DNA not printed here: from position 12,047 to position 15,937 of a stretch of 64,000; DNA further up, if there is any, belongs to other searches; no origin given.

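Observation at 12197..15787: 1196-aa natural tandem fusion of two complete B12-radical SAM modules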

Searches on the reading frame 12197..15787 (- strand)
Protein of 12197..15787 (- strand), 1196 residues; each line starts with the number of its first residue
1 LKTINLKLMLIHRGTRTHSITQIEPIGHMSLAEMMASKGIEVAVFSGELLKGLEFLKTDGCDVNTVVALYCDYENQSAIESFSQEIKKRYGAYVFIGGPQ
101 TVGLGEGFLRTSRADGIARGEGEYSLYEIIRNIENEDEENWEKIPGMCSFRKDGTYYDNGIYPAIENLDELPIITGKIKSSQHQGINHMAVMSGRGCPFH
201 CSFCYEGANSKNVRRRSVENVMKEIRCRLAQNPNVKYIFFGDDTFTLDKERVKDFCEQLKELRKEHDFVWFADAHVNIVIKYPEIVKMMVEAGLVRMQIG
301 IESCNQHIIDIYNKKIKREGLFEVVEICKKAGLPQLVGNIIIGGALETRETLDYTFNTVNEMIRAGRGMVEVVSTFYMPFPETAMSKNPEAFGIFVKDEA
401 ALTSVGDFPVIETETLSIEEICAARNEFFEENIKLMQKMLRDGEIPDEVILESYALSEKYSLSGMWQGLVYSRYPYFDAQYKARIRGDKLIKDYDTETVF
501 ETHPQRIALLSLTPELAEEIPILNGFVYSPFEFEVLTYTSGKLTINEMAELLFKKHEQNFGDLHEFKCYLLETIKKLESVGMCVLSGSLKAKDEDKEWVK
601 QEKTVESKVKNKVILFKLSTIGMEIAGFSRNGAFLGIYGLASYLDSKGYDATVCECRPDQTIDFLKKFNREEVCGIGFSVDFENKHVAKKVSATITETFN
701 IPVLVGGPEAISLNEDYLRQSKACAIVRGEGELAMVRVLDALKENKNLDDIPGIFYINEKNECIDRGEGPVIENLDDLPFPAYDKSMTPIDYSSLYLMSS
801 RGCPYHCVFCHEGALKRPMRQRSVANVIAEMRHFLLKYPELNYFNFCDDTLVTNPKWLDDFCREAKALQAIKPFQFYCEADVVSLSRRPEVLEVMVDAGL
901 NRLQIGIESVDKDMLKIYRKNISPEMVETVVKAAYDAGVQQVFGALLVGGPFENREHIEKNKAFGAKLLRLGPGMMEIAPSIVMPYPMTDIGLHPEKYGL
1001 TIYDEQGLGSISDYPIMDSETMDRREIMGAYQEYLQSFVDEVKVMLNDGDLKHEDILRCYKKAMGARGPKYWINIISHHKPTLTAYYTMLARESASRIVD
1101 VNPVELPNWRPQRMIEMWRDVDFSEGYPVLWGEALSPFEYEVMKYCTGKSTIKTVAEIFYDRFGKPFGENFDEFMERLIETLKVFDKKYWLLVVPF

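Call 4: search_protein_families(library=pfam, proteins=[window:12197-15787:-], max_evalue=0.01)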
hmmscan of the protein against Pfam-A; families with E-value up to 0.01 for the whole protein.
window:12197-15787:- (1196 aa): 4 families
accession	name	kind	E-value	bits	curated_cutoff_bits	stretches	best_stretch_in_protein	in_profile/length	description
PF04055.27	Radical_SAM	-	9.8e-46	156.4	29.5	2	193-356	3-163/166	Radical SAM superfamily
PF02310.24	B12-binding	-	6.4e-13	49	32.1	1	635-738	15-120/121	B12 binding domain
PF13353.11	Fer4_12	-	0.00024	21.9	22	0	194-272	12-90/137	4Fe-4S single cluster domain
PF08497.15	Radical_SAM_N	-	0.00037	20.3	25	0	109-153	156-201/301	Radical SAM N-terminal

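Call 8: search_protein_families(library=ncbifam, proteins=[window:12197-15787:-], max_evalue=0.001)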
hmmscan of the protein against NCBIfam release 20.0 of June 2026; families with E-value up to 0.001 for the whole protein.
window:12197-15787:- (1196 aa): 33 families (the best 25 are shown)
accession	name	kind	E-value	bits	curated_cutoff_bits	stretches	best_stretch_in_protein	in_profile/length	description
TIGR03471.1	HpnJ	equivalog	1.7e-71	241.5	577.6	2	86-431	91-431/472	hopanoid biosynthesis associated radical SAM protein HpnJ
NF050148.1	rSAM_ApyD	equivalog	1.7e-58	198.5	750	2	93-385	105-389/645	RiPP biosynthesis radical SAM protein ApyD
TIGR02026.1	BchE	equivalog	1.9e-47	162.3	481.35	2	113-360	115-363/497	magnesium-protoporphyrin IX monomethyl ester anaerobic oxidative cyclase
TIGR04479.1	bcpD_PhpK_rSAM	subfamily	8.9e-46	156.3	600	2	117-362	175-409/504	PhpK family radical SAM P-methyltransferase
NF038361.1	rSAM_Sden_1168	equivalog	1.2e-42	146.3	575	2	115-361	200-450/560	Sden_1168 family B12-binding radical SAM P-methyltransferase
TIGR04367.1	HpnR_B12_rSAM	equivalog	1.8e-42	145.5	650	2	635-991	23-369/490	hopanoid C-3 methylase HpnR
TIGR04013.1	B12_SAM_MJ_1487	hypoth_equivalog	8.4e-40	136.8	251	2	81-388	58-356/382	TIGR04013 family B12-binding domain/radical SAM domain-containing protein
TIGR04014.1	B12_SAM_MJ_0865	equivalog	1.1e-38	133.2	360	2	698-967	66-335/434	methyl-coenzyme M reductase glutamine C-methyltransferase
TIGR03975.1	rSAM_ocin_1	subfamily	1.1e-37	129.8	281.85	2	676-960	132-422/606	RiPP maturation radical SAM C-methyltransferase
TIGR04072.2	rSAM_ladder_B12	equivalog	6.7e-36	123.9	360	2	77-362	84-349/443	lipid biosynthesis B12-binding/radical SAM protein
NF033712.0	B12_rSAM_KedN5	subfamily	2.7e-33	115.1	700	2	92-395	92-397/624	KedN5 family methylcobalamin-dependent radical SAM C-methyltransferase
NF033070.1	rSAM_AprD4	equivalog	8.5e-32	110.6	500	2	191-432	199-430/456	AprD4 family radical SAM diol-dehydratase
TIGR04295.1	B12_rSAM_oligo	hypoth_equivalog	9.9e-25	87.1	400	2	86-317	97-317/422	TIGR04295 family B12-binding domain-containing radical SAM protein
NF045585.1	rSAM_slr0320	equivalog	5.6e-22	77.9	775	2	187-339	234-386/511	photosystem II high light acclimation radical SAM protein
TIGR04385.1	B12_rSAM_cofa1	equivalog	4.6e-21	75.5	450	2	701-968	100-364/438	B12 lower ligand biosynthesis radical SAM protein BzaD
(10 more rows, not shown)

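Call 13: find_homologous_proteins(query=window:12200-15787:-, max_evalue=1e-20)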
Query window:12200-15787:- (1196 aa): 63 proteins with E <= 1e-20 among 8000 candidates.
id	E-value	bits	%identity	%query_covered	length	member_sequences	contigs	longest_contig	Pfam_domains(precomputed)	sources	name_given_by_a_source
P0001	0.0e+0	2672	95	100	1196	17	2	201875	PF04055.28,PF02310.25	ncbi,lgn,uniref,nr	ncbi:B12-binding domain-containing radical SAM protein [Acetobacterium tundrae]|uniref:B12-binding d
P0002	0.0e+0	2476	88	100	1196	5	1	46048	PF04055.28,PF02310.25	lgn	-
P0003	0.0e+0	2421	86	100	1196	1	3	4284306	PF04055.28,PF02310.25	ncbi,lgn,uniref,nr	ncbi:B12-binding domain-containing radical SAM protein [Acetobacterium bakii]|uniref:Uncharacterized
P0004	0.0e+0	2400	86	100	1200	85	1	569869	PF04055.28,PF02310.25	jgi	jgi:radical SAM superfamily enzyme YgiQ (UPF0313 family)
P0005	0.0e+0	2382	85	100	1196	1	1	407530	PF04055.28,PF02310.25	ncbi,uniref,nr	ncbi:B12-binding domain-containing radical SAM protein [Acetobacterium wieringae]|uniref:Ribosomal p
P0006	0.0e+0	2381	85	100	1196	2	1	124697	PF04055.28,PF02310.25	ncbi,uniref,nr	ncbi:radical SAM protein [Acetobacterium wieringae]|uniref:B12-binding domain-containing radical SAM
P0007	0.0e+0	2380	85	100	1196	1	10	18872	PF04055.28,PF02310.25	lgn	-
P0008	0.0e+0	2379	85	100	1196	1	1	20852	PF04055.28,PF02310.25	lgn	-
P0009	0.0e+0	2377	84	100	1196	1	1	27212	PF04055.28,PF02310.25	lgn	-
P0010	0.0e+0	2377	84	100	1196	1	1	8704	PF04055.28,PF02310.25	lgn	-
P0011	0.0e+0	2377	84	100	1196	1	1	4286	PF04055.28,PF02310.25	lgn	-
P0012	0.0e+0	2376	84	100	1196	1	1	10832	PF04055.28,PF02310.25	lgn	-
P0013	0.0e+0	2375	84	100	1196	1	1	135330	PF04055.28,PF02310.25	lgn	-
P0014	0.0e+0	2375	84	100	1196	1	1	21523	PF04055.28,PF02310.25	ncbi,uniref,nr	ncbi:B12-binding domain-containing radical SAM protein [Acetobacterium wieringae]|uniref:B12-binding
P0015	0.0e+0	2370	84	100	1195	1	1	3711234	PF04055.28,PF02310.25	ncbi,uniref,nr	ncbi:B12-binding domain-containing radical SAM protein [Acetobacterium wieringae]|uniref:B12-binding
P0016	0.0e+0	2370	84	100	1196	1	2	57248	PF04055.28,PF02310.25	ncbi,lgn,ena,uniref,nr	ncbi:B12-binding domain-containing radical SAM protein [Acetobacterium sp. UBA5834]|uniref:B12-bindi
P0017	0.0e+0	2369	84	100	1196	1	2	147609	PF04055.28,PF02310.25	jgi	jgi:radical SAM superfamily enzyme YgiQ (UPF0313 family)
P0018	0.0e+0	2362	83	100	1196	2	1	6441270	PF04055.28,PF02310.25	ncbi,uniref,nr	ncbi:B12-binding domain-containing radical SAM protein [Candidatus Formimonas warabiya]|uniref:Radic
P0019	0.0e+0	2343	84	100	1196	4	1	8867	PF04055.28,PF02310.25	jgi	-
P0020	0.0e+0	2314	82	100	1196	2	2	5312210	PF04055.28,PF02310.25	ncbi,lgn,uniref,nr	ncbi:B12-binding domain-containing radical SAM protein [Sporomusa malonica]|uniref:Radical SAM super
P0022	0.0e+0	2254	79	100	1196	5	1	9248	PF04055.28,PF02310.25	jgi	-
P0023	0.0e+0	2198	77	100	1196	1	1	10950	PF04055.28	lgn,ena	-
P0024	0.0e+0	2183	77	100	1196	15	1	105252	PF04055.28,PF02310.25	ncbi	-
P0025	0.0e+0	2164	76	100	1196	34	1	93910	PF04055.28,PF02310.25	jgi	jgi:radical SAM superfamily enzyme YgiQ (UPF0313 family)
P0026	0.0e+0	2136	75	100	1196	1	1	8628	PF04055.28,PF02310.25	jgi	-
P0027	0.0e+0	2129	75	100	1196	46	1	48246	PF04055.28,PF02310.25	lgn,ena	-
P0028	0.0e+0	2127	74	100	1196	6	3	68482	PF04055.28,PF02310.25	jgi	-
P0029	0.0e+0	2110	74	100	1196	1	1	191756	PF04055.28,PF02310.25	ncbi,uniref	ncbi:radical SAM protein [Anoxynatronum sibiricum]|uniref:Radical SAM protein n=1 Tax=Anoxynatronum 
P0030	0.0e+0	2107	74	100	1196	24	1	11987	PF04055.28,PF02310.25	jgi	-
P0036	0.0e+0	1287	50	99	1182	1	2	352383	PF04055.28,PF02310.25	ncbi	-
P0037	0.0e+0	1196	51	86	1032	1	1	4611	PF04055.28,PF02310.25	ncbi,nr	ncbi:MAG: radical SAM protein, partial [Synergistaceae bacterium]|nr:radical SAM protein [Synergista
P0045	3.3e-282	957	39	100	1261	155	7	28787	PF04055.28,PF02310.25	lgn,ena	-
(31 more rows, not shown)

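Call 14: find_related_loci(query=window:12200-15787:-, collection=genome_contigs, flank=10000)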
Query window:12200-15787:- (1196 aa) in genome_contigs; peptide patterns used: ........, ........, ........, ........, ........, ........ (x = any residue, [..] = any of these).
69 stretches matched a pattern; 28 encode a relative of the query (tblastn E <= 1e-3); 27 distinct loci.
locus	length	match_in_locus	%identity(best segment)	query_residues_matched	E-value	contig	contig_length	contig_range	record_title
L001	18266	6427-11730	90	1-1196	0e+0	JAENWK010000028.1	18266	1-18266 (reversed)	MAG: Eubacteriaceae bacterium isolate 5_8_m_bin14 k141_209121_length_18266_cov_90.8367, whole genome shotgun sequence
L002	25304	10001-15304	87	1-1196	0e+0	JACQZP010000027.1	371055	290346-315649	MAG: Acetobacterium woodii isolate NC_groundwater_1570_Pr3_B-0.1um_42_151 SR-2_scaffold_141_2902333, whole genome shotgu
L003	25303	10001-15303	86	1-1196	0e+0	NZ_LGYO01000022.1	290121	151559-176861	Acetobacterium bakii strain DSM 8239 contig_22, whole genome shotgun sequence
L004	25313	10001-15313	86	1-1196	0e+0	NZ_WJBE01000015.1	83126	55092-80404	Acetobacterium malicum strain DSM 4132 NODE_15_length_83126_cov_25.1015, whole genome shotgun sequence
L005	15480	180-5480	86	1-1196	0e+0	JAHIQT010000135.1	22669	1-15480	MAG: Bacillota bacterium isolate KR46_S_MetaG.mb.3 KR46_S_MetaG.mb.3_k141_23184, whole genome shotgun sequence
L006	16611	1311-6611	85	1-1196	0e+0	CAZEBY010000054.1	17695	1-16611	MAG TPA_asm: uncultured Lachnospiraceae bacterium isolate binchicken_co269_132 genome assembly, contig: NODE_2914_length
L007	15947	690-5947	85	1-1196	0e+0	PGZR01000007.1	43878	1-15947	MAG: Firmicutes bacterium HGW-Firmicutes-4 bjp_ig2103_scaffold_492, whole genome shotgun sequence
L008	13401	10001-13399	87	1-1183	0e+0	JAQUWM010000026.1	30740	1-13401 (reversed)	MAG: Acetobacterium sp. isolate STD2_190 NODE_5206_length_30740_cov_4.156861_Sandtown_D2, whole genome shotgun sequence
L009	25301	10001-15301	85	1-1196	0e+0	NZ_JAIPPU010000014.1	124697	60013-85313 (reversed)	MAG: Acetobacterium wieringae isolate CSMB_175 NODE_24_length_124697_cov_41.709833, whole genome shotgun sequence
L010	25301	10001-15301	76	1-1196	0e+0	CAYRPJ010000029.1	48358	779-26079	MAG TPA_asm: uncultured Synergistaceae bacterium isolate SRP241326_co4_65 genome assembly, contig: NODE_1155_length_4835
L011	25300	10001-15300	77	1-1196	0e+0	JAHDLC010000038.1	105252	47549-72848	MAG: Synergistaceae bacterium isolate LM3-B4.3 k141_47545, whole genome shotgun sequence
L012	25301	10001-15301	85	1-1196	0e+0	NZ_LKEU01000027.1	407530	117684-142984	Acetobacterium wieringae strain DSM 1911 ACWI_contig000027, whole genome shotgun sequence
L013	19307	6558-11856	76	1-1196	0e+0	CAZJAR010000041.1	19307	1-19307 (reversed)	MAG TPA_asm: uncultured Synergistaceae bacterium isolate SRP294416_co1_386 genome assembly, contig: NODE_5620_length_193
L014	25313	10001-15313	85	1-1196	0e+0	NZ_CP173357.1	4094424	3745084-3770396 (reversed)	Acetobacterium carbinolicum strain DSM 2925 chromosome, complete genome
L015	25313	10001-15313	85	1-1196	0e+0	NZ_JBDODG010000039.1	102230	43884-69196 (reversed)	MAG: Acetobacterium sp. isolate Z1 NODE_75_length_102230_cov_21.062001, whole genome shotgun sequence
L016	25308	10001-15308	74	1-1196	0e+0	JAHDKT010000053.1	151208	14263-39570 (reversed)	MAG: Synergistaceae bacterium isolate LM3-B13.2 k141_16538, whole genome shotgun sequence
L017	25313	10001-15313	86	1-1196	0e+0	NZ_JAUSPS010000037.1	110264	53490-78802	MAG: Acetobacterium sp. isolate E21_metabat.bin.92 E21_k141_16718, whole genome shotgun sequence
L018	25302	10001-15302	83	1-1196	0e+0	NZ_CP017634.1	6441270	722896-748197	Candidatus Formimonas warabiya strain DCMF chromosome, complete genome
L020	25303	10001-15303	87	1-1196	0e+0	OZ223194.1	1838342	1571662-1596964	MAG: uncultured Acetobacterium sp. isolate 6abcf8f7-2dc5-46ce-9e35-983ba889e1c3 genome assembly, chromosome: 4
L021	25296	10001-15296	74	1-1196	0e+0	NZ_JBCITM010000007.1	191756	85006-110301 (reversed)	Anoxynatronum sibiricum strain Z-7981 NODE_7_length_191756_cov_93.892762, whole genome shotgun sequence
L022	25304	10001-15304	95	1-1196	0e+0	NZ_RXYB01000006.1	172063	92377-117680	Acetobacterium tundrae strain DSM 9173 NODE_6_length_172063_cov_27.5292, whole genome shotgun sequence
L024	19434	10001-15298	75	1-1196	0e+0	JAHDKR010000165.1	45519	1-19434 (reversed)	MAG: Synergistaceae bacterium isolate LM3-B12.1 k141_20891, whole genome shotgun sequence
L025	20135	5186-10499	80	1-1196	0e+0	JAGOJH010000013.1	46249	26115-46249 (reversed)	MAG: Thermoclostridium sp. isolate Go_SlDig_bin_309 Go_SlDig_2044_length_46249_cov_6.638676, whole genome shotgun sequen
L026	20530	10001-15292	32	4-1195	0e+0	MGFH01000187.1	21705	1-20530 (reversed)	MAG: Candidatus Wallbacteria bacterium GWC2_49_35 gwc2_scaffold_4820, whole genome shotgun sequence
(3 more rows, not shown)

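Call 24: search_solved_structures(query=window:12200-15787:-, max_evalue=0.001)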
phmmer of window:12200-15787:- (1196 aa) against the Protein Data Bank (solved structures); distinct sequences matched with E-value up to 0.001: 5.
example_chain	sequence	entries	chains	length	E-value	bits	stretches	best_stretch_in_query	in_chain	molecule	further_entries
9n1b_A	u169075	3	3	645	3.2e-12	48.1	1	66-337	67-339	Radical SAM protein | Radical SAM enzyme CysS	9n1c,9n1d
6fd2_B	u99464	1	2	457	1.3e-11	46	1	191-421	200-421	Putative apramycin biosynthetic oxidoreductase 4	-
9ccb_A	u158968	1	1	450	1.3e-10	42.7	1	704-992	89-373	Radical SAM core domain-containing protein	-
5ul2_A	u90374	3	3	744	1.1e-08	36.3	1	672-961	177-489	OxsB protein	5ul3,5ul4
7kdx_A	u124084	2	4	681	2.3e-07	31.9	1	59-247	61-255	Methyltransferase TokK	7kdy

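Call 28: find_encoding_contigs(protein=P0036, flank=10000, max_places=2)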
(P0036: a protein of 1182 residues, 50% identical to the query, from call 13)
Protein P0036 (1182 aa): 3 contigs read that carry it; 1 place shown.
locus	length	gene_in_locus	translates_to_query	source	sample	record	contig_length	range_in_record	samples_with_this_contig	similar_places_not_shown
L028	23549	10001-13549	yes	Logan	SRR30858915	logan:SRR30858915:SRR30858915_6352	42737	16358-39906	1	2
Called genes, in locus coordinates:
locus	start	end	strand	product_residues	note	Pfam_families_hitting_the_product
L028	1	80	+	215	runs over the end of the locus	PF02525:Flavodoxin_2, PF03358:FMN_red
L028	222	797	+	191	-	PF19700:DUF6198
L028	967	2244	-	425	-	PF01546:Peptidase_M20, PF07687:M20_dimer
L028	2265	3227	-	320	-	PF02653:BPD_transp_2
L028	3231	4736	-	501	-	PF00005:ABC_tran, PF13304:AAA_21 (faint), PF00005:ABC_tran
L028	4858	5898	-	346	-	PF00532:Peripla_BP_1, PF13407:Peripla_BP_4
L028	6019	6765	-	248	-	PF07090:GATase1_like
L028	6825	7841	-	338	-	PF00356:LacI, PF00532:Peripla_BP_1, PF13407:Peripla_BP_4, PF13377:Peripla_BP_3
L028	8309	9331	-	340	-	PF13367:PrsW-protease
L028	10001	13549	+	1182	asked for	PF02310:B12-binding, PF04055:Radical_SAM, PF02310:B12-binding, PF04055:Radical_SAM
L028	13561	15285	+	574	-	PF02310:B12-binding, PF04055:Radical_SAM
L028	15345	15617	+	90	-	PF07862:Nif11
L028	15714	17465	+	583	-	PF02310:B12-binding, PF04055:Radical_SAM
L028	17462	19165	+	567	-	PF04055:Radical_SAM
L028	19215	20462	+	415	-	PF25917:BSH_RND (weak)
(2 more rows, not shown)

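Call 29: find_encoding_contigs(protein=P0045, flank=10000, max_places=2)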
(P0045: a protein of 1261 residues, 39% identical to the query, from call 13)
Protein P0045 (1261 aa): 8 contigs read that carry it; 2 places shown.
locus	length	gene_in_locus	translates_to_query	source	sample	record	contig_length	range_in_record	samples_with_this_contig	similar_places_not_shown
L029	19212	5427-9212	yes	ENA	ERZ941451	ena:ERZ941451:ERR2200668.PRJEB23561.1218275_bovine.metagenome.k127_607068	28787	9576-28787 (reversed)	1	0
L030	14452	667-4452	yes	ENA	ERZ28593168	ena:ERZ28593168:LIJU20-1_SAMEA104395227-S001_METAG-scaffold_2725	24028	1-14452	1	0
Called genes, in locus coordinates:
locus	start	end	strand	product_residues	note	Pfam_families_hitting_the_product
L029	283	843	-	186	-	PF01967:MoaC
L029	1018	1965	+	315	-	PF14512:TM1586_NiRdase, PF00881:Nitroreductase (weak)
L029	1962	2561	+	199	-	-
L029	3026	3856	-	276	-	PF23023:Anti-Pycsar_Apyc1 (weak), PF00753:Lactamase_B, PF12706:Lactamase_B_2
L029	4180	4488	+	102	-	-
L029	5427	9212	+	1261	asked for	PF04055:Radical_SAM, PF02310:B12-binding (weak), PF04055:Radical_SAM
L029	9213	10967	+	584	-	PF02310:B12-binding (weak), PF04055:Radical_SAM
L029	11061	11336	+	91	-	PF07862:Nif11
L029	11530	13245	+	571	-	PF02310:B12-binding, PF04055:Radical_SAM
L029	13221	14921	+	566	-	PF04055:Radical_SAM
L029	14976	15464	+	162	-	-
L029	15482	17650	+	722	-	PF03412:Peptidase_C39, PF00664:ABC_membrane, PF00005:ABC_tran, PF02463:SMC_N (faint)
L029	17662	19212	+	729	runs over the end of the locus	PF00664:ABC_membrane (weak), PF00005:ABC_tran, PF02463:SMC_N (faint)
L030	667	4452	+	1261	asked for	PF04055:Radical_SAM, PF02310:B12-binding (weak), PF04055:Radical_SAM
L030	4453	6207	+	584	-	PF02310:B12-binding (weak), PF04055:Radical_SAM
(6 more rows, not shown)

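Call 37: search_protein_families(library=pfam, proteins=[L026:7211-9880:+], max_evalue=0.01)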
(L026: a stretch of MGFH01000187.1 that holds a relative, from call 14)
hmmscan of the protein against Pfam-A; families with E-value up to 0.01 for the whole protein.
L026:7211-9880:+ (889 aa): 2 families
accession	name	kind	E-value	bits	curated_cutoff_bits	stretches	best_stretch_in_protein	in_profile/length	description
PF04055.27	Radical_SAM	-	9.5e-16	58.8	29.5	1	197-363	2-165/166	Radical SAM superfamily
PF02310.24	B12-binding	-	9.9e-11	42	32.1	1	21-135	5-120/121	B12 binding domain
